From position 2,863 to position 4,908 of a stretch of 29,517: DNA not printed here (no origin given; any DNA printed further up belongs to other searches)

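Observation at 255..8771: Five-gene operon that looks like a glycolipid (glycosyl-diacylglycerol) synthesis and remodelling cluster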

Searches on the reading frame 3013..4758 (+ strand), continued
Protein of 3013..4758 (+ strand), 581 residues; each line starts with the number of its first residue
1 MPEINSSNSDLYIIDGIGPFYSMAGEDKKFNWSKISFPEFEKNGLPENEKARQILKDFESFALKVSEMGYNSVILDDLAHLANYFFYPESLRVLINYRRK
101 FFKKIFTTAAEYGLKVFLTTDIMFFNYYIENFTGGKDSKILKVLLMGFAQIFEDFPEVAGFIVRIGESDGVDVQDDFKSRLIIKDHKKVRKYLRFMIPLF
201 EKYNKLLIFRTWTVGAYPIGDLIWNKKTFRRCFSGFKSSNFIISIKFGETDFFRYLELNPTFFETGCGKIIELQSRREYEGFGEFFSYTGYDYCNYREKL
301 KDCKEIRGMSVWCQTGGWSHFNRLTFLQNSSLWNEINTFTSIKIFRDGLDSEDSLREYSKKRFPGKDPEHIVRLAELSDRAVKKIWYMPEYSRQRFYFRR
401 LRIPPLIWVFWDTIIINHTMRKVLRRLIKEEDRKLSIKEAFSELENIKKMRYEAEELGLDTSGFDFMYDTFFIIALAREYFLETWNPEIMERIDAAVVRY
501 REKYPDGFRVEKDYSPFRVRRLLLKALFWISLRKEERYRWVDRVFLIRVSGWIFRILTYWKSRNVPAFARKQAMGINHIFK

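Call 77: search_protein_families(library=ncbifam, proteins=[L024:2491-3309:-, L003:5954-6790:-, L024:3453-5963:-, L024:6034-7041:-], max_evalue=0.001)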
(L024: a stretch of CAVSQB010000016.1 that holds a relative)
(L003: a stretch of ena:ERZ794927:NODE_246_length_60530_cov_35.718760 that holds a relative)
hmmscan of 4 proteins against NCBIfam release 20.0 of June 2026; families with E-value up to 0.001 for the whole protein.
L024:2491-3309:- (272 aa): 5 families
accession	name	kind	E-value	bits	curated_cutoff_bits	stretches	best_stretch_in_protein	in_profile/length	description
TIGR00024.1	SbcD_rel_arch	hypoth_equivalog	1.6e-06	28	115.2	1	3-109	18-124/224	putative phosphoesterase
TIGR04123.1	P_estr_lig_assc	hypoth_equivalog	1.7e-05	24.3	150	1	1-84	22-110/207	ligase-associated DNA damage response endonuclease PdeM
NF003743.0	PRK05340.1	equivalog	7.7e-05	22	134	0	2-88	4-87/242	UDP-2,3-diacylglucosamine diphosphatase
TIGR00040.1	yfcE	subfamily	8.4e-05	22.7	56.25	0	164-213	96-140/158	YfcE family phosphodiesterase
NF006988.0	PRK09453.1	equivalog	0.00059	19.7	117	0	133-211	80-150/183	phosphodiesterase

L003:5954-6790:- (278 aa): 7 families
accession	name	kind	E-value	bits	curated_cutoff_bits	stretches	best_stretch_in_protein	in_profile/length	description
NF003743.0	PRK05340.1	equivalog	2.3e-12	46.6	134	1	13-236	3-227/242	UDP-2,3-diacylglucosamine diphosphatase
TIGR01854.1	lipid_A_lpxH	equivalog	1.1e-10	41.2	190.35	1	15-239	2-227/231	UDP-2,3-diacylglucosamine diphosphatase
NF003118.0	PRK04036.1-3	equivalog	2.3e-07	30.1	445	0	13-136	227-373/481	DNA-directed DNA polymerase II small subunit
TIGR00040.1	yfcE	subfamily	1e-06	28.9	56.25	0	189-228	94-133/158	YfcE family phosphodiesterase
NF006988.0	PRK09453.1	equivalog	2.7e-05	24.1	117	0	15-129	4-108/183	phosphodiesterase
TIGR03729.1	acc_ester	subfamily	0.00036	20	148.25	0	16-92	4-73/239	putative phosphoesterase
TIGR04123.1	P_estr_lig_assc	hypoth_equivalog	0.00089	18.7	150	0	32-97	56-115/207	ligase-associated DNA damage response endonuclease PdeM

L024:3453-5963:- (836 aa): 3 families
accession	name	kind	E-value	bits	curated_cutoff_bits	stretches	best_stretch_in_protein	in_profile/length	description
TIGR03472.1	HpnI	equivalog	8.9e-44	149.8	310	1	8-381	5-370/373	bacteriohopanetetrol glucosamine biosynthesis glycosyltransferase HpnI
TIGR03469.1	HpnB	hypoth_equivalog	4.4e-08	32.5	379.25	1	21-275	16-284/386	hopene-associated glycosyltransferase HpnB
NF010135.0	PRK13609.1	equivalog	0.00082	18.4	500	0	517-595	108-181/388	diglucosyl diacylglycerol synthase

L024:6034-7041:- (335 aa): 0 families

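Call 89: find_encoding_contigs(protein=P0013, flank=10000, max_places=1)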
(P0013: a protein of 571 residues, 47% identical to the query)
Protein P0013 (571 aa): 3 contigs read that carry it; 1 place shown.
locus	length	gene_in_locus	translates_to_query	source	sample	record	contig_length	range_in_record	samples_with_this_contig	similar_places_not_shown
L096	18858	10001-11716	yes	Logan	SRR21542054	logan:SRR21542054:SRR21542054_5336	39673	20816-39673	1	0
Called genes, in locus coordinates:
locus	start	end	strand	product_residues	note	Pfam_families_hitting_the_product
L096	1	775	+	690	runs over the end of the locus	PF00771:FHIPEP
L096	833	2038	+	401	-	PF00448:SRP54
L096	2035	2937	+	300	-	PF10609:ParA, PF00142:Fer4_NifH, PF01656:CbiA, PF02374:ArsA_ATPase (faint), PF06564:CBP_BcsQ, PF09140:MipZ (weak), PF13614:AAA_31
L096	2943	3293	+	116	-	-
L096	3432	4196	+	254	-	PF04542:Sigma70_r2, PF04539:Sigma70_r3 (weak), PF08281:Sigma70_r4_2, PF04545:Sigma70_r4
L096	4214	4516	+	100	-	-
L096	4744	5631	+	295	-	PF08668:HDOD, PF01966:HD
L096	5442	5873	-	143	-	-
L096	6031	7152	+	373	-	PF04041:Glyco_hydro_130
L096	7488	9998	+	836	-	PF13439:Glyco_transf_4, PF13579:Glyco_trans_4_4, PF20706:GT4-conflict, PF00534:Glycos_transf_1, PF13524:Glyco_trans_1_2 (weak), PF13692:Glyco_trans_1_4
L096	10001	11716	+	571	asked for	-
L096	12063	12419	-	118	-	PF03061:4HBT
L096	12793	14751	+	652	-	PF02446:Glyco_hydro_77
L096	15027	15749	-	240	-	PF13576:Pentapeptide_3 (faint), PF00805:Pentapeptide (weak), PF13599:Pentapeptide_4 (weak), PF00805:Pentapeptide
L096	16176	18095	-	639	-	PF17152:CHASE8, PF00672:HAMP (weak), PF08447:PAS_3, PF00512:HisKA, PF02518:HATPase_c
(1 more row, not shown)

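Call 94: search_dna_similar(query=L003:5954-6790:-, collection=plasmids, mode=protein, max_evalue=1e-30, max_rows=30)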
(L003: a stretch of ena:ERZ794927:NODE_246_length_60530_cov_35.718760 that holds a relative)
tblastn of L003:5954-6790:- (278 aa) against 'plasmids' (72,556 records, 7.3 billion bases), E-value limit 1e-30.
Records with a match: 31; places in all: 41; records where one place covers at least 80% of the query: 30.
Best place of each record, by identity: 60-80% 1; <60% 30.
By first word of the organism name: Roseomonas 11; Sinorhizobium 4; Pseudomonas 3; Pannonibacter 2; Shinella 1; Methylobacterium 1; Candidatus 1; Mitsuaria 1; Sphingomonas 1; Ralstonia 1; and 5 more.
By predicted mobility (MOB-suite, as given by PLSDB): non-mobilizable 31.
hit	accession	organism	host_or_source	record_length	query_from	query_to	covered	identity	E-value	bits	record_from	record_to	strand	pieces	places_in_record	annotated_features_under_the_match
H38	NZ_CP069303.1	Shinella sp. PSBB067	monoisolate,Minnesota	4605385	4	271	96%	56.9%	3e-95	313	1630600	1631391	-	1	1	none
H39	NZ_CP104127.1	Sinorhizobium sp. M103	Phaseolus vulgaris,cell ...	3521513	3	271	97%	53.3%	2e-91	302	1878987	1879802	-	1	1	none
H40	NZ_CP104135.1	Sinorhizobium sp. C101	Phaseolus vulgaris,cell ...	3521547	3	271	97%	53.3%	2e-91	302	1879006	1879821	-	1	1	none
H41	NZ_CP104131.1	Sinorhizobium sp. K101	Phaseolus vulgaris,cell ...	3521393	3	271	97%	53.3%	2e-91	302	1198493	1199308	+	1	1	none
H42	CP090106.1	Sinorhizobium meliloti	Medicago,Cell culture,Plant nodule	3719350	3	270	96%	53.5%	6e-92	304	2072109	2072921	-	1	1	UDP-2,3-diacylglucosamine diphosphatase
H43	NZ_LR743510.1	Methylobacterium bullatum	-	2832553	13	247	85%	60.9%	1e-93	309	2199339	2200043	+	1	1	none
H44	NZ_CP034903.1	Roseomonas mucosa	Homo sapiens,tissue sample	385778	12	265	91%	55.5%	5e-85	284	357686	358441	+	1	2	UDP-2,3-diacylglucosamine diphosphatase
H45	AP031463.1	Roseomonas mucosa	Homo sapiens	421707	12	265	91%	55.5%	5e-85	284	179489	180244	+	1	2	UDP-2,3-diacylglucosamine diphosphatase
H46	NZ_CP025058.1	Roseomonas mucosa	Homo sapiens,Clinical, healthy, human ...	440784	12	265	91%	55.5%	5e-85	284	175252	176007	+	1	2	UDP-2,3-diacylglucosamine diphosphatase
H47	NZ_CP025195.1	Roseomonas mucosa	Homo sapiens,clinical, human skin, ...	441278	12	265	91%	55.5%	5e-85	284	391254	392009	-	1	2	UDP-2,3-diacylglucosamine diphosphatase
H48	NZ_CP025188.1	Roseomonas mucosa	Homo sapiens,clinical, human skin, ...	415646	12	265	91%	55.5%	5e-85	284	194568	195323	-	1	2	UDP-2,3-diacylglucosamine diphosphatase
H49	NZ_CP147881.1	Roseomonas mucosa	cell culture,Styx glacier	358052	12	265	91%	55.5%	5e-85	284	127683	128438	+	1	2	UDP-2,3-diacylglucosamine diphosphatase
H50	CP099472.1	Roseomonas mucosa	Human skin,single cell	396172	12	265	91%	55.5%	5e-85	284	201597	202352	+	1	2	UDP-2,3-diacylglucosamine diphosphatase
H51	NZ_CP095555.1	Roseomonas gilardii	single cell,blood and other clinical ...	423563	12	266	92%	55.3%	6e-85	284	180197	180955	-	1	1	UDP-2,3-diacylglucosamine diphosphatase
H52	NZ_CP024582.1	Roseomonas sp. FDAARGOS_362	Homo sapiens,peripheral Blood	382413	12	265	91%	55.1%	1e-84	283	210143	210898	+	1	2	UDP-2,3-diacylglucosamine diphosphatase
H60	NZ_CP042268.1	Pseudomonas aeruginosa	Homo sapiens,sputum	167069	13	246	84%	56.0%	7e-80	269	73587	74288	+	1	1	UDP-2,3-diacylglucosamine diphosphatase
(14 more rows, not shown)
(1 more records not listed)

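Call 95: get_annotated_region(hit=H60, flank=2500)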
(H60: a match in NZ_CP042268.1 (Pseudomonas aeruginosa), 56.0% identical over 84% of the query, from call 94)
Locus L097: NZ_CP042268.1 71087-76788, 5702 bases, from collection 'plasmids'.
description: Pseudomonas aeruginosa strain HOU1 plasmid pHOU1-1, complete sequence
organism: Pseudomonas aeruginosa (NCBI taxid 287)
taxonomy: Bacteria; Pseudomonadota; Gammaproteobacteria; Pseudomonadales; Pseudomonadaceae; Pseudomonas; Pseudomonas aeruginosa
host: -; source: Homo sapiens,sputum; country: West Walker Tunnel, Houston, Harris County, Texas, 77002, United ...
typing (MOB-suite, as given by PLSDB): non-mobilizable
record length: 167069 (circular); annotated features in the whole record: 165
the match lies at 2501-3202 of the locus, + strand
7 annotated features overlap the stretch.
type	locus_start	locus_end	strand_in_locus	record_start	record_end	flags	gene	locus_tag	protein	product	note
CDS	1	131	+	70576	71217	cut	azoR3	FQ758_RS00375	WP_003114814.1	FMN-dependent NADH-azoreductase AzoR3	-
CDS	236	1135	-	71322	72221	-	-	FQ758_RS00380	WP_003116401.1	DMT family transporter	GO:0055085 - transmembrane transport [Evidence IEA]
CDS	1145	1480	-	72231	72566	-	-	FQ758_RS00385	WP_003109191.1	tRNA-binding protein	-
CDS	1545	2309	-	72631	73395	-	-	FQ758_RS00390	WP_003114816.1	helix-turn-helix domain-containing protein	GO:0006355 - regulation of DNA-templated transcription [Evidence IEA]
CDS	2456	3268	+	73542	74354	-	-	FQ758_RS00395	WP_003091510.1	UDP-2,3-diacylglucosamine diphosphatase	-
CDS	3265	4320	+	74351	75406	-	-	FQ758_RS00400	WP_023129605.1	glycosyltransferase family 1 protein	-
CDS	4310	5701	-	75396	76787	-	-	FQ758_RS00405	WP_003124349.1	protein CyaB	-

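Call 96: get_annotated_region(hit=H42, flank=2500)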
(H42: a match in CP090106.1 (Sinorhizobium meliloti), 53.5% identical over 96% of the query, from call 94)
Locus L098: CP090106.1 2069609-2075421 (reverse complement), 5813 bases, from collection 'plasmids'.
description: Sinorhizobium meliloti strain Ak57 plasmid pSymB, complete sequence
organism: Sinorhizobium meliloti (NCBI taxid 382)
taxonomy: Bacteria; Pseudomonadota; Alphaproteobacteria; Hyphomicrobiales; Rhizobiaceae; Sinorhizobium; Sinorhizobium meliloti
host: -; source: Medicago,Cell culture,Plant nodule; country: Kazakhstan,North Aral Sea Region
typing (MOB-suite, as given by PLSDB): non-mobilizable
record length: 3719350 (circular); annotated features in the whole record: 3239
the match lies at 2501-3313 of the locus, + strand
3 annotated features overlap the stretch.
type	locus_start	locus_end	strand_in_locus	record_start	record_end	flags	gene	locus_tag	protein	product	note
CDS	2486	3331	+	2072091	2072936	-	-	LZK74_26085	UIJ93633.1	UDP-2,3-diacylglucosamine diphosphatase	-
CDS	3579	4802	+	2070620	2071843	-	-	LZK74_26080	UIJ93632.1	MFS transporter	-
CDS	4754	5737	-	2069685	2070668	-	-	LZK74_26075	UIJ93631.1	dipeptide epimerase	-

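Call 107: fold_search(model_id=the predicted structure, library=pdb)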
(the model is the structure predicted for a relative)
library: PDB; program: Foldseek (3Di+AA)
matches with E <= 10: 1595; with E <= 0.001: 97
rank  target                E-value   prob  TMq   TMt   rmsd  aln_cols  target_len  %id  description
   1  1gql_B                1.4e-12  1.00  0.52  0.44  11.1       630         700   11  Structure of Pseudomonas cellulosa alpha-D-glucuronidase complexed with glucuronic acid and xylotriose (released 2002-09-26)
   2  1gql_A                2.1e-12  1.00  0.57  0.49   7.7       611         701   11  Structure of Pseudomonas cellulosa alpha-D-glucuronidase complexed with glucuronic acid and xylotriose (released 2002-09-26)
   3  1gqi_A                1.6e-11  1.00  0.53  0.45  10.1       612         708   11  Structure of Pseudomonas cellulosa alpha-D-glucuronidase (released 2002-09-26)
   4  6hze_B                5.5e-10  1.00  0.51  0.37   8.1       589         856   11  BP0997, GH138 enzyme targeting pectin rhamnogalacturonan II (released 2019-03-20)
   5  2vvn_B                1.5e-06  1.00  0.35  0.32  13.2       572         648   12  BtGH84 in complex with NH-Butylthiazoline (released 2008-07-01)
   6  4ais_B                1.7e-06  1.00  0.35  0.33   9.7       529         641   12  A complex structure of BtGH84 (released 2012-06-20)
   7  6pv5                  2.0e-06  1.00  0.37  0.38   9.0       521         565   12  Structure of CpGH84B (released 2019-09-11)
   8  5mi6                  2.2e-06  1.00  0.35  0.31  10.2       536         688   12  BtGH84 mutant with covalent modification by MA3 in complex with Thiamet G (released 2017-11-01)
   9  2j47                  2.7e-06  1.00  0.36  0.37   9.7       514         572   12  Bacteroides thetaiotaomicron GH84 O-GlcNAcase in complex with a imidazole-pugnac hybrid inhibitor (released 2006-10-03)
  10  2w66_A                2.7e-06  1.00  0.37  0.34  15.5       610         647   11  BtGH84 in complex with HQ602 (released 2009-04-14)
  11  2vvn_A                2.8e-06  1.00  0.36  0.33  12.4       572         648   12  BtGH84 in complex with NH-Butylthiazoline (released 2008-07-01)
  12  5mi5                  3.0e-06  1.00  0.35  0.31  10.1       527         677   11  BtGH84 mutant with covalent modification by MA3 in complex with PUGNAc (released 2017-11-01)
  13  2w67_B                3.3e-06  1.00  0.34  0.34  13.9       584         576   11  BtGH84 in complex with FMA34 (released 2009-04-14)
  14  7ou8_AAA              4.0e-06  1.00  0.35  0.30  10.5       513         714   12  Human O-GlcNAc hydrolase in complex with DNJNAc-thiazolidines (released 2022-04-13)
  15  5mi7                  4.0e-06  1.00  0.35  0.31  10.3       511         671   11  BtGH84 mutant with covalent modification by MA4 in complex with PUGNAc (released 2017-11-01)
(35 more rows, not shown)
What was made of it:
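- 3013..4758 (+): g2: 581-aa cytoplasmic GH67-like alpha-uronidase (TIM barrel, helical domain, conserved basic C-tail); predicted catalytic residues E167/D169, D251 and E278. Foldseek finds GH67 at E 1.4e-12 and GH138 at 5.5e-10 (call 107).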
